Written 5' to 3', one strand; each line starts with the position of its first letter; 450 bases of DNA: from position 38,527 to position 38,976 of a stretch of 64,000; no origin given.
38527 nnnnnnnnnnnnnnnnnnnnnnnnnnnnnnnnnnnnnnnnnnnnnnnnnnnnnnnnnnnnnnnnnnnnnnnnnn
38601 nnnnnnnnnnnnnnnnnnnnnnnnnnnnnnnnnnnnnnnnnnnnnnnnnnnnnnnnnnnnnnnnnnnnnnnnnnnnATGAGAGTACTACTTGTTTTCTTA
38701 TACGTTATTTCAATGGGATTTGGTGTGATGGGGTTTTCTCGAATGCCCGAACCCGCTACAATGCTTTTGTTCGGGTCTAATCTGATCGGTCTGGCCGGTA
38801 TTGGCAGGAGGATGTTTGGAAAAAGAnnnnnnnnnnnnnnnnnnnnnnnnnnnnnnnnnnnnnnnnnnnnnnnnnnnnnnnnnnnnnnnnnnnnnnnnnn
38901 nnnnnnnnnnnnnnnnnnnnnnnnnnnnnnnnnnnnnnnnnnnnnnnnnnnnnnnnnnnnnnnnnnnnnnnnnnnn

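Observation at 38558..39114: Sigma-54 promoter driving a 50-aa 'tag-only' PEP-CTERM protein and an Arg-rich DRR-repeat protein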

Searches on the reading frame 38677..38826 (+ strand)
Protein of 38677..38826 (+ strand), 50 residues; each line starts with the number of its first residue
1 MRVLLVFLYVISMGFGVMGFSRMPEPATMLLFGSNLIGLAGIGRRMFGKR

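Call 4: search_protein_families(library=ncbifam, proteins=[window:38677-38826:+], max_evalue=10)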
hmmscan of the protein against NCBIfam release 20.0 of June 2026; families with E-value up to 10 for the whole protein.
seq(50 aa): 11 families
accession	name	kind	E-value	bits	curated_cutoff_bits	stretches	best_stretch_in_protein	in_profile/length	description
NF033554.9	floc_PepA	equivalog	1.7e-05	24.8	80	1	14-45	228-259/261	flocculation-associated PEP-CTERM protein PepA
NF038125.1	PEP_CTERM_THxN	subfamily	0.00046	19.8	85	1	23-45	223-245/246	THxN family PEP-CTERM protein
NF041538.1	PEP_EDSA_1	subfamily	0.0012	18.6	100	1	22-45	282-306/307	EDSAP-1 family PEP-CTERM protein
NF038129.1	PEP_NF038129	equivalog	0.013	15.4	65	1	20-45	168-193/194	NF038129 family PEP-CTERM protein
NF041927.1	Xrt_dep_XDP1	equivalog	0.047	13.7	125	1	22-45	218-241/242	exosortase-dependent surface protein XDP1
TIGR03370.1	VPLPA-CTERM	domain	0.066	13.2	25.35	1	26-46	4-24/25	VPLPA-CTERM sorting domain-containing protein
NF038120.1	PEP_CTERM_QFxxD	subfamily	0.12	12.3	80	1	21-44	191-214/215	NF038120 family PEP-CTERM protein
NF038124.1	PEP_CTERM_TLD_A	exception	0.13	11.8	100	1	17-44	205-232/235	PEP_CTERM-anchored TLD domain-containing protein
TIGR02595.1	PEP_CTERM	domain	0.22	12.5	16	1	24-45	2-22/24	PEP-CTERM sorting domain-containing protein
NF007599.0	PRK10245.1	equivalog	0.31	9.5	402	1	12-47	110-143/371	diguanylate cyclase AdrA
NF035944.1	PEPxxWA-CTERM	domain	1.3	9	35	1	23-40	1-20/24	PEPxxWA-CTERM sorting domain-containing protein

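Call 5: search_protein_families(library=pfam, proteins=[window:38677-38826:+], max_evalue=10)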
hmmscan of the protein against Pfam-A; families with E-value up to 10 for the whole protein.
seq(50 aa): 1 family
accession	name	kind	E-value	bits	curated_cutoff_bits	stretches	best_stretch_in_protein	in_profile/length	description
PF07589.16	PEP-CTERM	-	0.0021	18.5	20.7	1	24-45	3-22/24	PEP-CTERM motif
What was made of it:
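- On PEP-CTERM sorting domain (TIGR02595 / PF07589): TIGR02595 gives 12.5 bits against a cut-off of 16, and PF07589 gives 18.5 against 20.7 (calls 4, 5).
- The tag-only architecture and the sub-threshold HMM scores (calls 4, 5).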

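Call 9: find_encoding_contigs(protein=window:38677-38826:+, flank=10000)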
Protein seq(50 aa) (50 aa): 1 contig read that carries it; 1 place shown.
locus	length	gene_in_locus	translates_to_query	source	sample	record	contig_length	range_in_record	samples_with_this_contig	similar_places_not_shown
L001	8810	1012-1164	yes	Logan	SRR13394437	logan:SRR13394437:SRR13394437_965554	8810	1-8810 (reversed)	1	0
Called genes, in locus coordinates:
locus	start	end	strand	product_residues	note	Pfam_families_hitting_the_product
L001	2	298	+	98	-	?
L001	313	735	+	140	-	PF00472:RF-1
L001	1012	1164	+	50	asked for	-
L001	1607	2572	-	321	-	PF07291:MauE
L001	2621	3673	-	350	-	PF02445:NadA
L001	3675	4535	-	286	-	PF02634:FdhD-NarQ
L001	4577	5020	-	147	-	PF03473:MOSC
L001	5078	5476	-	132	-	PF02082:Rrf2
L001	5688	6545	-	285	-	PF08443:RimK (weak)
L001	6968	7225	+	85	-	-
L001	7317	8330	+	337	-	-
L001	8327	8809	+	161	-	?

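Call 11: find_homologous_proteins(query=window:38677-38826:+, max_evalue=0.01)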
Query seq(50 aa) (50 aa): 7 proteins with E <= 0.01 among 9 candidates.
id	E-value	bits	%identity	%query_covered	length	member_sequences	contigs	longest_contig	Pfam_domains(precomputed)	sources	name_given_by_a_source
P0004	1.0e-20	89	90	100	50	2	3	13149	-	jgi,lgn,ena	jgi:hypothetical protein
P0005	1.3e-17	80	82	100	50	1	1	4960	-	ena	-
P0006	4.7e-17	78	78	100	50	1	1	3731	-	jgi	jgi:hypothetical protein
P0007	6.5e-4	37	75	56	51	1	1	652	PF07589.17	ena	-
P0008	6.6e-4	37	79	56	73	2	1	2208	PF07589.17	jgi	jgi:hypothetical protein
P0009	1.0e-3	37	70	60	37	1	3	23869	PF07589.17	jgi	-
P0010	4.9e-3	34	70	60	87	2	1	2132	PF07589.17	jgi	-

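Call 13: find_encoding_contigs(protein=P0004, flank=10000)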
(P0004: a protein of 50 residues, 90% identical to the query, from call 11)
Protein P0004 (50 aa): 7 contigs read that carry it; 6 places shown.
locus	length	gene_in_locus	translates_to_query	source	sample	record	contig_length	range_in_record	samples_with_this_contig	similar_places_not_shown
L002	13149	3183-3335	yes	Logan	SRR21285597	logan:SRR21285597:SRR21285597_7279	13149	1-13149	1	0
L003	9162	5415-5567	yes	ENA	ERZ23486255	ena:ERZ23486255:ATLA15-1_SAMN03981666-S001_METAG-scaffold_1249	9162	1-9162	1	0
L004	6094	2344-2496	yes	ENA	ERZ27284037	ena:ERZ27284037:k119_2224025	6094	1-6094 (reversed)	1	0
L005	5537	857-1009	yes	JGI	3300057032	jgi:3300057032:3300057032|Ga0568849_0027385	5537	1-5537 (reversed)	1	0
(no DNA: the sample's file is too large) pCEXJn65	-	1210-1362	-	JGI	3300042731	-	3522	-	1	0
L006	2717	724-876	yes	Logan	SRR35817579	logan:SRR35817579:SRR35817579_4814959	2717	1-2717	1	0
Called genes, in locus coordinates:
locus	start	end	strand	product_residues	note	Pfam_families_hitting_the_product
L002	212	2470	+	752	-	PF09371:Tex_N, PF22706:Tex_central_region, PF16921:Tex_YqgF, PF14635:HHH_7, PF12836:HHH_3, PF17674:HHH_9, PF00575:S1, PF23459:S1_RRP5, +1 more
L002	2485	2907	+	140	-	PF00472:RF-1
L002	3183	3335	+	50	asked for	-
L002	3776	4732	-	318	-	PF07291:MauE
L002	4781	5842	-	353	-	PF02445:NadA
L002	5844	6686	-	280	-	PF02634:FdhD-NarQ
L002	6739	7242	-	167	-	PF03473:MOSC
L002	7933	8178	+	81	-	PF09723:Zn_ribbon_8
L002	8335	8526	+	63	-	-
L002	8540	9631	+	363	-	-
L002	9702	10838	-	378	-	PF00989:PAS (faint), PF13426:PAS_9 (faint), PF08447:PAS_3, PF08448:PAS_4 (faint), PF08447:PAS_3 (weak), PF00512:HisKA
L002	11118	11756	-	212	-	-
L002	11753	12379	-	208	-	-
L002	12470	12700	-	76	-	PF08679:DsrD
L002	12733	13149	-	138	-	?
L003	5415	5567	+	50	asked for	-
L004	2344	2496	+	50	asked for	-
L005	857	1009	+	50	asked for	-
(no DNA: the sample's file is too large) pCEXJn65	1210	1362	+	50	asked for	-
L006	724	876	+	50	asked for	-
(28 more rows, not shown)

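Call 14: find_encoding_contigs(protein=P0005, flank=10000)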
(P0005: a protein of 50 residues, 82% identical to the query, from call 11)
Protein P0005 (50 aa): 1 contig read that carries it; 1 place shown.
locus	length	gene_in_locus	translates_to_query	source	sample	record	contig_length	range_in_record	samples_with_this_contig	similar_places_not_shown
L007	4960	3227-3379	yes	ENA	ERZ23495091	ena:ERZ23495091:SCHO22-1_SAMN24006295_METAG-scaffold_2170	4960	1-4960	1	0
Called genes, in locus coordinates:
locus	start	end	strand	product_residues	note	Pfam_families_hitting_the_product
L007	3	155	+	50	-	?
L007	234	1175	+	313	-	PF09371:Tex_N, PF22706:Tex_central_region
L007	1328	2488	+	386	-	PF16921:Tex_YqgF, PF14639:YqgF (faint), PF14635:HHH_7, PF12836:HHH_3, PF17674:HHH_9, PF00575:S1, PF23459:S1_RRP5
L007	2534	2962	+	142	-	PF00472:RF-1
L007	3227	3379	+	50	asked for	-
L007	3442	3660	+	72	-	-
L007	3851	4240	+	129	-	-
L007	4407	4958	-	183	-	?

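Call 15: find_encoding_contigs(protein=P0006, flank=10000)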
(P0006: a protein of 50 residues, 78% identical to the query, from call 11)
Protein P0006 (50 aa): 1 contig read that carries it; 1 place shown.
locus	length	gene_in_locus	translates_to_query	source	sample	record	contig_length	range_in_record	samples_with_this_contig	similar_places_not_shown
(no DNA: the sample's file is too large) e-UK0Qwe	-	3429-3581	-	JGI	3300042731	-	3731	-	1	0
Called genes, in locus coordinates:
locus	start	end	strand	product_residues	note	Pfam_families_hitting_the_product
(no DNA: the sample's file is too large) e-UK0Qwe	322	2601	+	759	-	PF09371:Tex_N, PF22706:Tex_central_region, PF16921:Tex_YqgF, PF14635:HHH_7, PF12836:HHH_3, PF17674:HHH_9, PF00575:S1, PF23459:S1_RRP5, +1 more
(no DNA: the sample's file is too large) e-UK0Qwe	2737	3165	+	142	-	PF00472:RF-1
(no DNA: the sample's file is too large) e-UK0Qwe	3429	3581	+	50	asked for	-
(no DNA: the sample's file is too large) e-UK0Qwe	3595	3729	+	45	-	?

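Call 56: search_protein_families(library=ncbifam, proteins=[P0004, P0005, P0006, P0007, P0008, P0010], max_evalue=1)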
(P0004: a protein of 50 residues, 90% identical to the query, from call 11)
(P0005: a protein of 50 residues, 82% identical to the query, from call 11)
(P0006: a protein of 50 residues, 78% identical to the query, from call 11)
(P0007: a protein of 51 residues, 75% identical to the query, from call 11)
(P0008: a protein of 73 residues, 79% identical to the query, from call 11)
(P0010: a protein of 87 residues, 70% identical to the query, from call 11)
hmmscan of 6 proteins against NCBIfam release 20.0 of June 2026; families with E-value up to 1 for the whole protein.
P0004 (50 aa): 10 families
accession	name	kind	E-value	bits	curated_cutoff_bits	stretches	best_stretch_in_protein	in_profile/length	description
NF033554.9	floc_PepA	equivalog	6.5e-05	22.9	80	1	18-45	232-259/261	flocculation-associated PEP-CTERM protein PepA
NF038125.1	PEP_CTERM_THxN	subfamily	0.00045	19.9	85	1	22-45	219-245/246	THxN family PEP-CTERM protein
NF041538.1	PEP_EDSA_1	subfamily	0.0006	19.6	100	1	21-45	281-306/307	EDSAP-1 family PEP-CTERM protein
NF038129.1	PEP_NF038129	equivalog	0.0082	16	65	1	20-45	168-193/194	NF038129 family PEP-CTERM protein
NF041927.1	Xrt_dep_XDP1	equivalog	0.025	14.5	125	1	21-45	217-241/242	exosortase-dependent surface protein XDP1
TIGR03370.1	VPLPA-CTERM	domain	0.042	13.8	25.35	1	26-46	4-24/25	VPLPA-CTERM sorting domain-containing protein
NF038120.1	PEP_CTERM_QFxxD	subfamily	0.042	13.7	80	1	18-44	188-214/215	NF038120 family PEP-CTERM protein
NF038124.1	PEP_CTERM_TLD_A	exception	0.11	12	100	1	17-44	205-232/235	PEP_CTERM-anchored TLD domain-containing protein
TIGR02595.1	PEP_CTERM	domain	0.22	12.5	16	1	24-45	2-22/24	PEP-CTERM sorting domain-containing protein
NF035944.1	PEPxxWA-CTERM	domain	0.41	10.6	35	0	23-40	1-20/24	PEPxxWA-CTERM sorting domain-containing protein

P0005 (50 aa): 3 families
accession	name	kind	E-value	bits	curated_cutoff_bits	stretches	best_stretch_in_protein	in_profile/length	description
NF033554.9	floc_PepA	equivalog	0.0036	17.2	80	1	15-45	229-259/261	flocculation-associated PEP-CTERM protein PepA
NF007599.0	PRK10245.1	equivalog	0.27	9.7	402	1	12-47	110-143/371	diguanylate cyclase AdrA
NF041538.1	PEP_EDSA_1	subfamily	0.43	10.2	100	1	22-45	282-306/307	EDSAP-1 family PEP-CTERM protein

P0006 (50 aa): 8 families
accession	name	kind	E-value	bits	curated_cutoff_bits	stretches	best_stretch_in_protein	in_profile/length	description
NF033554.9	floc_PepA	equivalog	0.00053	19.9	80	1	21-45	235-259/261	flocculation-associated PEP-CTERM protein PepA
NF038125.1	PEP_CTERM_THxN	subfamily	0.0011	18.6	85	1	22-45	219-245/246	THxN family PEP-CTERM protein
NF041538.1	PEP_EDSA_1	subfamily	0.0084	15.8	100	1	23-45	284-306/307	EDSAP-1 family PEP-CTERM protein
TIGR02595.1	PEP_CTERM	domain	0.063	14.1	16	1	23-45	1-22/24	PEP-CTERM sorting domain-containing protein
NF041927.1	Xrt_dep_XDP1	equivalog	0.069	13.1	125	1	22-45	218-241/242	exosortase-dependent surface protein XDP1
NF035944.1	PEPxxWA-CTERM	domain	0.12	12.3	35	0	24-40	2-20/24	PEPxxWA-CTERM sorting domain-containing protein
NF038129.1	PEP_NF038129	equivalog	0.12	12.2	65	1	20-44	168-192/194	NF038129 family PEP-CTERM protein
NF038120.1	PEP_CTERM_QFxxD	subfamily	0.17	11.7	80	1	19-42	187-212/215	NF038120 family PEP-CTERM protein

P0007 (51 aa): 18 families
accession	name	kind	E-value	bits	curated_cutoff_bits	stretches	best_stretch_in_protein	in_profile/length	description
NF033554.9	floc_PepA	equivalog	6.8e-09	35.9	80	1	11-47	229-260/261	flocculation-associated PEP-CTERM protein PepA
NF041538.1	PEP_EDSA_1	subfamily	3.4e-08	33.5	100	1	17-47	279-307/307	EDSAP-1 family PEP-CTERM protein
NF038125.1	PEP_CTERM_THxN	subfamily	1e-07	31.8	85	1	14-47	211-246/246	THxN family PEP-CTERM protein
TIGR03370.1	VPLPA-CTERM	domain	3.9e-06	26.7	25.35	1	27-47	4-24/25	VPLPA-CTERM sorting domain-containing protein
NF038129.1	PEP_NF038129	equivalog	5.4e-06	26.4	65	1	19-47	166-194/194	NF038129 family PEP-CTERM protein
TIGR02595.1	PEP_CTERM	domain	7.7e-06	26.4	16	1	24-47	1-23/24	PEP-CTERM sorting domain-containing protein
NF038126.1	PEP_CTERM_FxDxF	subfamily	6.8e-05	23.2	50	1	13-47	130-165/165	FxDxF family PEP-CTERM protein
NF038120.1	PEP_CTERM_QFxxD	subfamily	0.00019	21.4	80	1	22-45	191-214/215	NF038120 family PEP-CTERM protein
NF041927.1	Xrt_dep_XDP1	equivalog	0.00037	20.5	125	1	22-47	217-242/242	exosortase-dependent surface protein XDP1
NF038118.1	PEP_CTERM_CCXG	equivalog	0.00067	19.4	90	1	20-47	172-199/199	CCXG family PEP-CTERM protein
NF033947.0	PEP-cistern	hypoth_equivalog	0.0012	18.6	60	1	12-46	161-195/195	cistern family PEP-CTERM protein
NF035944.1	PEPxxWA-CTERM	domain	0.0015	18.4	35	1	24-41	1-20/24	PEPxxWA-CTERM sorting domain-containing protein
NF038119.1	PEP_CTERM_MHFG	equivalog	0.0023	18.3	100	1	15-47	227-259/260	MHFG family PEP-CTERM protein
NF038124.1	PEP_CTERM_TLD_A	exception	0.0064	16.1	100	1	23-47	210-234/235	PEP_CTERM-anchored TLD domain-containing protein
NF006942.0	PRK09424.1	equivalog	0.068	11.9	383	1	16-45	153-183/510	Re/Si-specific NAD(P)(+) transhydrogenase subunit alpha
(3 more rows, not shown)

P0008 (73 aa): 16 families
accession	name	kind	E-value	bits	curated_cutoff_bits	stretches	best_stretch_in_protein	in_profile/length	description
NF033554.9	floc_PepA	equivalog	3.4e-08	33.6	80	1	44-69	235-260/261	flocculation-associated PEP-CTERM protein PepA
NF038125.1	PEP_CTERM_THxN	subfamily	1.1e-07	31.7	85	1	34-69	213-246/246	THxN family PEP-CTERM protein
NF041538.1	PEP_EDSA_1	subfamily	1.3e-07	31.6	100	1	38-69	275-307/307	EDSAP-1 family PEP-CTERM protein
NF038129.1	PEP_NF038129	equivalog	4.5e-06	26.7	65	1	39-69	164-194/194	NF038129 family PEP-CTERM protein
TIGR03370.1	VPLPA-CTERM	domain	7.6e-06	25.8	25.35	1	46-69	1-24/25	VPLPA-CTERM sorting domain-containing protein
TIGR02595.1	PEP_CTERM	domain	1.6e-05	25.4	16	1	46-69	1-23/24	PEP-CTERM sorting domain-containing protein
NF038120.1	PEP_CTERM_QFxxD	subfamily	0.00011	22.2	80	1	40-67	187-214/215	NF038120 family PEP-CTERM protein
NF041927.1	Xrt_dep_XDP1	equivalog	0.00015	21.8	125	1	41-69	214-242/242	exosortase-dependent surface protein XDP1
NF038126.1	PEP_CTERM_FxDxF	subfamily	0.00049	20.4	50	1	44-69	140-165/165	FxDxF family PEP-CTERM protein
NF038118.1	PEP_CTERM_CCXG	equivalog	0.00066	19.4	90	1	38-69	168-199/199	CCXG family PEP-CTERM protein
NF033947.0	PEP-cistern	hypoth_equivalog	0.00077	19.2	60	1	17-68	149-195/195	cistern family PEP-CTERM protein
NF035944.1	PEPxxWA-CTERM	domain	0.0011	18.8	35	1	46-63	1-20/24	PEPxxWA-CTERM sorting domain-containing protein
NF038124.1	PEP_CTERM_TLD_A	exception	0.006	16.2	100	1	43-68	208-233/235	PEP_CTERM-anchored TLD domain-containing protein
NF038119.1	PEP_CTERM_MHFG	equivalog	0.0068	16.8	100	1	40-69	230-259/260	MHFG family PEP-CTERM protein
NF038130.1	PEP_NF038130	equivalog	0.021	14.5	60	1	36-65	253-278/283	NF038130 family PEP-CTERM protein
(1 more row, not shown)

P0010 (87 aa): 18 families
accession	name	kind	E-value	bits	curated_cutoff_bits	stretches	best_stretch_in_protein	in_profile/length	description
NF033554.9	floc_PepA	equivalog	8.8e-08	32.3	80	1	18-85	197-261/261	flocculation-associated PEP-CTERM protein PepA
NF038120.1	PEP_CTERM_QFxxD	subfamily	1.5e-07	31.6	80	1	53-82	185-214/215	NF038120 family PEP-CTERM protein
NF041538.1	PEP_EDSA_1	subfamily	2.4e-07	30.7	100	1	55-84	277-307/307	EDSAP-1 family PEP-CTERM protein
NF038129.1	PEP_NF038129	equivalog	1e-06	28.8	65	1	54-84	164-194/194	NF038129 family PEP-CTERM protein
NF038125.1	PEP_CTERM_THxN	subfamily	1.3e-06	28.2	85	1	57-84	216-246/246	THxN family PEP-CTERM protein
TIGR03370.1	VPLPA-CTERM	domain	2.1e-06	27.6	25.35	1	64-85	4-25/25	VPLPA-CTERM sorting domain-containing protein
TIGR02595.1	PEP_CTERM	domain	2.4e-06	28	16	1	61-85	1-24/24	PEP-CTERM sorting domain-containing protein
NF038126.1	PEP_CTERM_FxDxF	subfamily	0.00036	20.8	50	1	50-84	131-165/165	FxDxF family PEP-CTERM protein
NF038124.1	PEP_CTERM_TLD_A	exception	0.00043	19.9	100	1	57-85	207-235/235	PEP_CTERM-anchored TLD domain-containing protein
NF038118.1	PEP_CTERM_CCXG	equivalog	0.00071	19.3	90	1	55-84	170-199/199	CCXG family PEP-CTERM protein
NF041927.1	Xrt_dep_XDP1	equivalog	0.0012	18.9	125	1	59-84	217-242/242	exosortase-dependent surface protein XDP1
NF033947.0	PEP-cistern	hypoth_equivalog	0.0016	18.2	60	1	40-83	158-195/195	cistern family PEP-CTERM protein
NF035944.1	PEPxxWA-CTERM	domain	0.0025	17.7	35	1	61-78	1-20/24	PEPxxWA-CTERM sorting domain-containing protein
NF038119.1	PEP_CTERM_MHFG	equivalog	0.011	16.1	100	1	53-84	228-259/260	MHFG family PEP-CTERM protein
TIGR04362.1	choice_anch_C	subfamily_domain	0.027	14.7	120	1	8-58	107-157/157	choice-of-anchor C family protein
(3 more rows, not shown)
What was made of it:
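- HMM scores are about half those of genuine tails: 12.5-14.1 against 25-28 bits (call 56).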

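Call 61: find_related_loci(query=A7, collection=metagenome_contigs, flank=3000)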
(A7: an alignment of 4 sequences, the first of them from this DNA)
Query A7 (50 aa) in metagenome_contigs; peptide patterns used: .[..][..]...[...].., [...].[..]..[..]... (x = any residue, [..] = any of these).
181 stretches matched a pattern, but none encodes a relative of the query by tblastn (E <= 1e-3).

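Call 73: search_protein_families(library=padloc, proteins=[window:38677-38826:+], max_evalue=1)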
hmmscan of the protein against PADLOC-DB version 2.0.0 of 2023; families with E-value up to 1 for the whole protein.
seq(50 aa): 0 families

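Call 79: predict_structure(alignment_id=A7)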
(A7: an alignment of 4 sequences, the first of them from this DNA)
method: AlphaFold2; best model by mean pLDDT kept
length: 50 residues; sequences in the alignment: 4
mean_pLDDT: 72.7   pTM: 0.41
mean pLDDT of the five models: 72.7, 71.9, 71.4, 70.9, 69.9
residues with pLDDT >= 90: 0; 70-90: 36; 50-70: 14; < 50: 0
segments of 3 or more residues with pLDDT < 50: none
pLDDT, mean of each block of 10 residues (from residue 1): 76 71 68 80 68
secondary structure, 60 per line:
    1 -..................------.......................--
elements in order: H2-19 H26-48
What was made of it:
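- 38677..38829 (+): 50-aa mini PEP-CTERM-type membrane peptide. Hydrophobic helix 2-19, loop FSRMPE with the PEP motif at 24-26, helix 26-48 ending in the basic tail RRMFGKR. AlphaFold predicts a helical hairpin at pLDDT 72.7 (call 79).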
